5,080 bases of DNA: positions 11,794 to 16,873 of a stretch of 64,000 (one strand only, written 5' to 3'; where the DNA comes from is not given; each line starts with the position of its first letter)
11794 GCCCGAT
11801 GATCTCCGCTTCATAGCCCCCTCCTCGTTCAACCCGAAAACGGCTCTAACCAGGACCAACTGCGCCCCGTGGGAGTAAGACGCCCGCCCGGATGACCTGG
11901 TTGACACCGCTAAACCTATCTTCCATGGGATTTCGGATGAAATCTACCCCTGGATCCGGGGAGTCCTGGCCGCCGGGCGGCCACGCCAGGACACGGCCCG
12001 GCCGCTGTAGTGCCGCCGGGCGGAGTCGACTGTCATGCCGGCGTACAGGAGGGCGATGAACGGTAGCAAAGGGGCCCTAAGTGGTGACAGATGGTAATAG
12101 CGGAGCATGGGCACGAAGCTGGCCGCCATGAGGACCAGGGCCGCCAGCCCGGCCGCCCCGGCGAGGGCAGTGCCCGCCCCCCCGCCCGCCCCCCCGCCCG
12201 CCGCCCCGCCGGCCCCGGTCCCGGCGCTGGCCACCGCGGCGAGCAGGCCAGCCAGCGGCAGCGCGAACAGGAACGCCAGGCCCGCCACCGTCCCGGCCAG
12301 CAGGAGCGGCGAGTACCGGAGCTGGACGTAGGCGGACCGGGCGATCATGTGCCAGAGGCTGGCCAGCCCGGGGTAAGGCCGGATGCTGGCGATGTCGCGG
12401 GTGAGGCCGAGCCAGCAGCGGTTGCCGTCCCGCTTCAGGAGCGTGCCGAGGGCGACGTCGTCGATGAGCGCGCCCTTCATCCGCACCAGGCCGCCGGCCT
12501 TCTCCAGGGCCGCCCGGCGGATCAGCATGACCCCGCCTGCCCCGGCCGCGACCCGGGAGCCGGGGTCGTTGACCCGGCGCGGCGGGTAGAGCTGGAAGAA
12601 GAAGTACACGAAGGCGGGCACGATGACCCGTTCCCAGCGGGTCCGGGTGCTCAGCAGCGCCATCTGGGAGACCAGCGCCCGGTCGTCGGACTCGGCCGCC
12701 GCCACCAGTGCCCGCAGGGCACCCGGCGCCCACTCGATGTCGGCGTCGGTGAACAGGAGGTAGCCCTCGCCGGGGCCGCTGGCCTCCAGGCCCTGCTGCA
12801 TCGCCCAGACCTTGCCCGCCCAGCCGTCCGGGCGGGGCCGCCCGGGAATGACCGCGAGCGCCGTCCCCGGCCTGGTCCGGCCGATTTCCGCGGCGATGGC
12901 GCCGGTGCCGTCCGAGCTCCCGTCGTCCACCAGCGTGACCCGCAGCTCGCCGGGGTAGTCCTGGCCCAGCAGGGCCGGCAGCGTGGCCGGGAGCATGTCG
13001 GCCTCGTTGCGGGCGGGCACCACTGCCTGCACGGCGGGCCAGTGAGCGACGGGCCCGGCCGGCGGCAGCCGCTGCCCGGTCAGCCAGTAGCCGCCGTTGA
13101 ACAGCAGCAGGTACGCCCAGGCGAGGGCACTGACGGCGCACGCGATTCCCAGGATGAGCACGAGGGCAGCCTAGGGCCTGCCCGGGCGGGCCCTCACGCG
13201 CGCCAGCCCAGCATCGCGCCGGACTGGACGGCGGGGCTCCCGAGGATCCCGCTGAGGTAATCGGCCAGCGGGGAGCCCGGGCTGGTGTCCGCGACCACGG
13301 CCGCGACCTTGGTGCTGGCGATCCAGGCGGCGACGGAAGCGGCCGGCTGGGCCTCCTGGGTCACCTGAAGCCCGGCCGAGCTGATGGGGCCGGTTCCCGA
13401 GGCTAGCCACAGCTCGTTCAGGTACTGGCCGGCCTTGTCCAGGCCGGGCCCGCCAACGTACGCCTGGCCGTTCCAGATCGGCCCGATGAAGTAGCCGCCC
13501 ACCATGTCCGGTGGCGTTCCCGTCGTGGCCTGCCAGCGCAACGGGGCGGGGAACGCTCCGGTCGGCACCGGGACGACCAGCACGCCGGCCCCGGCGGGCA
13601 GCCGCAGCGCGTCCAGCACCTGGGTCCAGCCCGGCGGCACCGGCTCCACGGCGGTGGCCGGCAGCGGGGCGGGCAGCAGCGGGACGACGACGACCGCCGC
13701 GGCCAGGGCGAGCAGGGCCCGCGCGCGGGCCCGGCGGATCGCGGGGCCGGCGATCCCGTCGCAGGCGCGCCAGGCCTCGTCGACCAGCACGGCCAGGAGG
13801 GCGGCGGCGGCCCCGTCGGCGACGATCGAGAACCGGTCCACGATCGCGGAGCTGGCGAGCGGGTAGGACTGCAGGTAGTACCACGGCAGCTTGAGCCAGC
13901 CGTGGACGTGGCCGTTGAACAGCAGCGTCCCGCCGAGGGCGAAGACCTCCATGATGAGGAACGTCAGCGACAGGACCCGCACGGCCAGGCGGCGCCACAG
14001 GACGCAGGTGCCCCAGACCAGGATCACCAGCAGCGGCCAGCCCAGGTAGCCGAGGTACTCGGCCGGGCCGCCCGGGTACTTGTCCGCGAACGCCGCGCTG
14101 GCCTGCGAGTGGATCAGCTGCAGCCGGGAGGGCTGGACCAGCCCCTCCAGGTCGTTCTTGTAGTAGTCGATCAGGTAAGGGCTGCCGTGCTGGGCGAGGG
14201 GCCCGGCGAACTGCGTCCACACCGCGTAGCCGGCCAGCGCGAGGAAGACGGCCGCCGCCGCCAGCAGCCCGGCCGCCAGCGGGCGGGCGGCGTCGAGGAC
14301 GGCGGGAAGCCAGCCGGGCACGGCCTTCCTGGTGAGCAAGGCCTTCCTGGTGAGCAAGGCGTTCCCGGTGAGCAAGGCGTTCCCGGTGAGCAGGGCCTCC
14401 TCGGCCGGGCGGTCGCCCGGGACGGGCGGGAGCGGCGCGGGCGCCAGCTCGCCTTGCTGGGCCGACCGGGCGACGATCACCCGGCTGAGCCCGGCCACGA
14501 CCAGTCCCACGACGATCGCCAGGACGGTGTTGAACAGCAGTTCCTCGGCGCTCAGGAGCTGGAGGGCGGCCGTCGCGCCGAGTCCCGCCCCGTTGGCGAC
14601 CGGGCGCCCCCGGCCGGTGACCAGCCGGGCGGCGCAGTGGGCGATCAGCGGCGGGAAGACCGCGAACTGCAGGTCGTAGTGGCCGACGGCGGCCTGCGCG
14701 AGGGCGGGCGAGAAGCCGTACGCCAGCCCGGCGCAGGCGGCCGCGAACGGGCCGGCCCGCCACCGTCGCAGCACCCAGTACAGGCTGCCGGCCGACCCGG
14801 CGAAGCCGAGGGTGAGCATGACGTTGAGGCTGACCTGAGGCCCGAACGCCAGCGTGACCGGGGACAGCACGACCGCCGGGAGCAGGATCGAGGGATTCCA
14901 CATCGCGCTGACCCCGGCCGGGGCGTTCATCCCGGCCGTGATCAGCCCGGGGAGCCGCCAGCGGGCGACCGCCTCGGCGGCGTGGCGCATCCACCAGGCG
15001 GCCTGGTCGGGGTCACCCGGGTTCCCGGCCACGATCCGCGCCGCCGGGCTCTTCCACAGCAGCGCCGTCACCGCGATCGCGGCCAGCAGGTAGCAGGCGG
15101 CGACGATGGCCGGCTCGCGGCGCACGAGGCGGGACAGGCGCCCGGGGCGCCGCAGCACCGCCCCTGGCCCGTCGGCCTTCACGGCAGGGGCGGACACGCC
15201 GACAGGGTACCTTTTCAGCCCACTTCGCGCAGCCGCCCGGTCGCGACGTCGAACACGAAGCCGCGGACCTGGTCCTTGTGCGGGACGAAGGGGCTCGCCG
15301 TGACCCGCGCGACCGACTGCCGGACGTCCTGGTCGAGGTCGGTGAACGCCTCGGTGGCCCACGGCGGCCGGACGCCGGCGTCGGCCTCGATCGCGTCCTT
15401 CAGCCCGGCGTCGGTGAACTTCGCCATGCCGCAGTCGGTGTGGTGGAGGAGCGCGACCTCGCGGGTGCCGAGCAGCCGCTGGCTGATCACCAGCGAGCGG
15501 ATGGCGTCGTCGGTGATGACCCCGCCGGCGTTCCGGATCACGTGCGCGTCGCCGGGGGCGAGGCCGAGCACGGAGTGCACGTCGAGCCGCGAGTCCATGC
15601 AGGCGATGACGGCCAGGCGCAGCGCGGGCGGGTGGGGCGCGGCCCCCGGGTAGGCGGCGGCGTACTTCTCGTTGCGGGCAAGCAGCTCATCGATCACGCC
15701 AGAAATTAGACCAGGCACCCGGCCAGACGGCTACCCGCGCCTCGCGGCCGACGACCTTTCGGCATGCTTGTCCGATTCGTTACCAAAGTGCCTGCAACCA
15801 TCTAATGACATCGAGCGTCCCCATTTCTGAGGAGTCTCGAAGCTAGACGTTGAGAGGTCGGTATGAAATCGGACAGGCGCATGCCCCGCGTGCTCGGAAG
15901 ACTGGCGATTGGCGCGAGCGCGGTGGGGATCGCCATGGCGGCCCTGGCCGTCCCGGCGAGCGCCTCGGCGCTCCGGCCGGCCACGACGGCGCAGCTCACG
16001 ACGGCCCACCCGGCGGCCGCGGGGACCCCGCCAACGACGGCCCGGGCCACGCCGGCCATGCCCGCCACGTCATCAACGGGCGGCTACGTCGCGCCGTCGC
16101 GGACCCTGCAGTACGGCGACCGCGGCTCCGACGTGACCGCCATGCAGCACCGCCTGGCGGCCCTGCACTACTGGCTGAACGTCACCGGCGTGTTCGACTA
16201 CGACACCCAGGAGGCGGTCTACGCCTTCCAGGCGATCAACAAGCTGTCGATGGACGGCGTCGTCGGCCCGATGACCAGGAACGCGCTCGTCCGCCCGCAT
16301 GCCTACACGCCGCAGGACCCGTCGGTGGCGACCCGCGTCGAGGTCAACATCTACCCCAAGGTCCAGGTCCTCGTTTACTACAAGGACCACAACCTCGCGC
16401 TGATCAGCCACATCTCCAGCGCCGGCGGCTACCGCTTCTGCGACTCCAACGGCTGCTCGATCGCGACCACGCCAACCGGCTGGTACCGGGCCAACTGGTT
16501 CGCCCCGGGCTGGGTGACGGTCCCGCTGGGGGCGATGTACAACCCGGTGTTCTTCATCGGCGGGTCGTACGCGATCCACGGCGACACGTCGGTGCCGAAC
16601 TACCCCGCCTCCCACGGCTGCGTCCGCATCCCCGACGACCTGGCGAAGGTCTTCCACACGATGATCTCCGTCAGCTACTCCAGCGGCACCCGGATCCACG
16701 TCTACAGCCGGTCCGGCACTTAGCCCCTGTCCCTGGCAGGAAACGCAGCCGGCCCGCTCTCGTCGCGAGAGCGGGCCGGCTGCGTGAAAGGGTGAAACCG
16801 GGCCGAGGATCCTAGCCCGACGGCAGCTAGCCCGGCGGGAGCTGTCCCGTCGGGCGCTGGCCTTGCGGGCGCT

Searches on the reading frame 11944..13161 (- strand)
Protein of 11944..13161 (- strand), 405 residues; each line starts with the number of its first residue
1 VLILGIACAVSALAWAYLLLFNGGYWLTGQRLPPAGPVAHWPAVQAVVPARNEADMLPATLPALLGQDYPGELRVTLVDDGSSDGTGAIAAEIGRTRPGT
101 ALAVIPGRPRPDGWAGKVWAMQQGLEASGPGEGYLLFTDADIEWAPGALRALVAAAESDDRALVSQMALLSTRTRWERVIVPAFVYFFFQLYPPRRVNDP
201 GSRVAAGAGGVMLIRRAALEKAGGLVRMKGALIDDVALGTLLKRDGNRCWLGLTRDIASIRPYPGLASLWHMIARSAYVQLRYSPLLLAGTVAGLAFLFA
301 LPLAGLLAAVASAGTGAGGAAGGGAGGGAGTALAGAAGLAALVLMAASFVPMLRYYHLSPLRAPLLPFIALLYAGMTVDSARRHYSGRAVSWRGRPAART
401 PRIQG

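Call 92: search_protein_families(library=pfam, proteins=[window:11944-13161:-], max_evalue=0.0001)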
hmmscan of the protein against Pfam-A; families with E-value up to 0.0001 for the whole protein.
window:11944-13161:- (405 aa): 3 families
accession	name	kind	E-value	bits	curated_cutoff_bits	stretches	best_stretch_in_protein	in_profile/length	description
PF00535.33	Glycos_transf_2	-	2e-19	70.5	23.3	1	47-221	3-166/168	Glycosyl transferase family 2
PF13506.12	Glyco_transf_21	-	1.2e-16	61.1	21.7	1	111-252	12-147/174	Glycosyl transferase family 21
PF13641.12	Glyco_tranf_2_3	-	3.5e-15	57.1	27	1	42-248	1-200/230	Glycosyltransferase like family 2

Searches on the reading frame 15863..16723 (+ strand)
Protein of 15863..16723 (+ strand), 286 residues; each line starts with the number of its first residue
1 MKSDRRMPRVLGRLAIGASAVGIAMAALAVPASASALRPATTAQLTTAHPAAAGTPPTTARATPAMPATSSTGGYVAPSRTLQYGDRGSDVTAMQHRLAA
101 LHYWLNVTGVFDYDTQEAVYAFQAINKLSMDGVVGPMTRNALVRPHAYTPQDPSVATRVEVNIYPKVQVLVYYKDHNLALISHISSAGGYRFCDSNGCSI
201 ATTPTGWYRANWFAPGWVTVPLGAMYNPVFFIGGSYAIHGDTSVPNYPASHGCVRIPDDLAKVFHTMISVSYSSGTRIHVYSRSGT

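Call 92: search_protein_families(library=pfam, proteins=[window:15863-16723:+], max_evalue=0.0001)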
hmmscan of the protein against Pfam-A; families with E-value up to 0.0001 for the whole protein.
window:15863-16723:+ (286 aa): 2 families
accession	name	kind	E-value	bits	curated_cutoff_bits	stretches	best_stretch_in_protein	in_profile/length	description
PF01471.23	PG_binding_1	-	1.1e-14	54.7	23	1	87-142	1-57/57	Putative peptidoglycan binding domain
PF03734.19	YkuD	-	6.1e-08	33.8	23.4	1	168-266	12-137/146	L,D-transpeptidase catalytic domain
